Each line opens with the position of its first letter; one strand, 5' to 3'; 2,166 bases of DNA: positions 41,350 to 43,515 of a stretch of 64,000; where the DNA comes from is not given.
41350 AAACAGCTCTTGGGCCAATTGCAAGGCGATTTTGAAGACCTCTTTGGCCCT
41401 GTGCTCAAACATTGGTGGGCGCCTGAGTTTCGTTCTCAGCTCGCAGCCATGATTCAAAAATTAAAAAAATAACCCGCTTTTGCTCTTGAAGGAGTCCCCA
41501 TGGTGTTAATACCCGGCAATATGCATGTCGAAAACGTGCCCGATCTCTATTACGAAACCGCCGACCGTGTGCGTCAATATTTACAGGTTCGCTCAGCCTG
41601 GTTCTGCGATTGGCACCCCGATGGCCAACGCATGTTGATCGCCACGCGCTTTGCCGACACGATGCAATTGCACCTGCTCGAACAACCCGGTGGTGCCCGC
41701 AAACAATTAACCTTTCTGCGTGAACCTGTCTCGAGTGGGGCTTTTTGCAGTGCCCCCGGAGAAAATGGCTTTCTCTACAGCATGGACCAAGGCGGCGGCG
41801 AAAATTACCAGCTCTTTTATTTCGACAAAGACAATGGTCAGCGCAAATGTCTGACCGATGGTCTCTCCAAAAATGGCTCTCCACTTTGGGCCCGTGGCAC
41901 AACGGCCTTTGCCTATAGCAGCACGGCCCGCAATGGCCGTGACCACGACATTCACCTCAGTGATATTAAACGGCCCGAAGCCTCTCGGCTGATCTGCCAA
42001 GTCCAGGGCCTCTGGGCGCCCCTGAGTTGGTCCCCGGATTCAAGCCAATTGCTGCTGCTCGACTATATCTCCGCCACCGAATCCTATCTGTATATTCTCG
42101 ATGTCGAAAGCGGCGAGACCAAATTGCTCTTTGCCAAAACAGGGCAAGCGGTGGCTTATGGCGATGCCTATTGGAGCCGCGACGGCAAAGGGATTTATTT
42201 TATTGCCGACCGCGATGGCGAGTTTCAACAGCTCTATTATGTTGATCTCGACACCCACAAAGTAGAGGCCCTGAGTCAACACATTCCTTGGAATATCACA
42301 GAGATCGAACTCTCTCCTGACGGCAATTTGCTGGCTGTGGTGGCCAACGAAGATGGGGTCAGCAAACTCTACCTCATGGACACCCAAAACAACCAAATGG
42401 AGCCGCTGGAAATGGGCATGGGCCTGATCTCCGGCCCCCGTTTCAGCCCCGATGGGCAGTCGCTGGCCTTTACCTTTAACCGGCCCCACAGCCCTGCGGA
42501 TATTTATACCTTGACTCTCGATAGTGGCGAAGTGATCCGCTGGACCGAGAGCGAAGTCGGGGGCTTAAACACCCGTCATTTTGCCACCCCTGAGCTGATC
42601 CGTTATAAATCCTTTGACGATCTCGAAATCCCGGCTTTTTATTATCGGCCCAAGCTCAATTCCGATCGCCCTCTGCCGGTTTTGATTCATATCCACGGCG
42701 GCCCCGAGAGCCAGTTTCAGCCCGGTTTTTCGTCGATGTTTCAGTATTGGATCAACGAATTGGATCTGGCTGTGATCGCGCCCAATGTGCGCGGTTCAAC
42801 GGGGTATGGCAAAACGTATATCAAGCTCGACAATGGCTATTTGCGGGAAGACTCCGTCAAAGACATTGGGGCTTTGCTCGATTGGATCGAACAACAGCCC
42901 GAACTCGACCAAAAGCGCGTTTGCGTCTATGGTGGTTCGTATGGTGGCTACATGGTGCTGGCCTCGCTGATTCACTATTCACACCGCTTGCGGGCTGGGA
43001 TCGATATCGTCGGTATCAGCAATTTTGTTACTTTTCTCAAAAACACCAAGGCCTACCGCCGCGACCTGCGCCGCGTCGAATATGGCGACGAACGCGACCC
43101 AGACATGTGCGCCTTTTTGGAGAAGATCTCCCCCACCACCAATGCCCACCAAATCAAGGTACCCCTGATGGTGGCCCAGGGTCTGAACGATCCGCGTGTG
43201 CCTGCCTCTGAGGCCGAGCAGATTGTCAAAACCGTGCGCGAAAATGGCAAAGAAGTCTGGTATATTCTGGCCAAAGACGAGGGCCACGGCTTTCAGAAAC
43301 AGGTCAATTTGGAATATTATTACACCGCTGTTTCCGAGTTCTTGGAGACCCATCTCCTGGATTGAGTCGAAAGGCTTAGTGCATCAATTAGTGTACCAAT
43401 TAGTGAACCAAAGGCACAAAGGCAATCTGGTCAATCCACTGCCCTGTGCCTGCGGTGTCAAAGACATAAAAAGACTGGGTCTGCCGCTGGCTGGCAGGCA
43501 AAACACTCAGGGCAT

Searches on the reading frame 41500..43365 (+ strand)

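Call 20: search_protein_families(library=pfam, proteins=[window:41500-43365:+])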
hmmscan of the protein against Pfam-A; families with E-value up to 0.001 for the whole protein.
window:41500-43365:+ (621 aa): 15 families
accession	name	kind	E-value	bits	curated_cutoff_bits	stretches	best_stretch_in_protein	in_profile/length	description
PF00326.27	Peptidase_S9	-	5.9e-37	127.7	22.6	1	410-619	3-210/213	Prolyl oligopeptidase family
PF07676.18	PD40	-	7.7e-13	48.5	20.9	1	311-336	12-37/38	WD40-like Beta Propeller Repeat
PF02129.25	Peptidase_S15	-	4.3e-11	43.4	23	1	425-511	54-134/262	X-Pro dipeptidyl-peptidase (S15 family)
PF00930.27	DPPIV_N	-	8.4e-11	41.6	22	0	289-352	24-82/354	Dipeptidyl peptidase IV (DPP IV) N-terminal region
PF02897.21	Peptidase_S9_N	-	3.2e-10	39.8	24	1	89-346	136-409/414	Prolyl oligopeptidase, N-terminal beta-propeller domain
PF25174.1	Beta-prop_THOC3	-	2.2e-09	37.2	305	1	146-325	66-231/272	THOC3 beta-propeller domain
PF01738.24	DLH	-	1.9e-08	34.6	21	1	450-609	75-200/217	Dienelactone hydrolase family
PF05448.18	AXE1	-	7.1e-08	32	21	1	367-601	59-312/321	Acetyl xylan esterase (AXE1)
PF00561.26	Abhydrolase_1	-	1.6e-07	31.7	25.8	1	393-505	1-102/245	alpha/beta hydrolase fold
PF20434.5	BD-FAE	-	1.9e-07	31.3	26.8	1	382-576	4-212/215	BD-FAE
PF12146.15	Hydrolase_4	-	1.1e-05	25.3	27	0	450-499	56-103/239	Serine aminopeptidase, S33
PF22173.2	APH-like_N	-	5.9e-05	22.9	27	1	190-296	133-241/273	Acylamino-acid-releasing enzyme-like, N-terminal domain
PF07859.19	Abhydrolase_3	-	0.0001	22.6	25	0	453-599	49-209/210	alpha/beta hydrolase fold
PF12697.13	Abhydrolase_6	-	0.00012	23.2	26.3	1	395-505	1-93/217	Alpha/beta hydrolase family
PF23775.1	Beta-prop_RIG_2nd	-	0.00024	21.1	80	0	152-291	17-144/278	RIG second beta-propeller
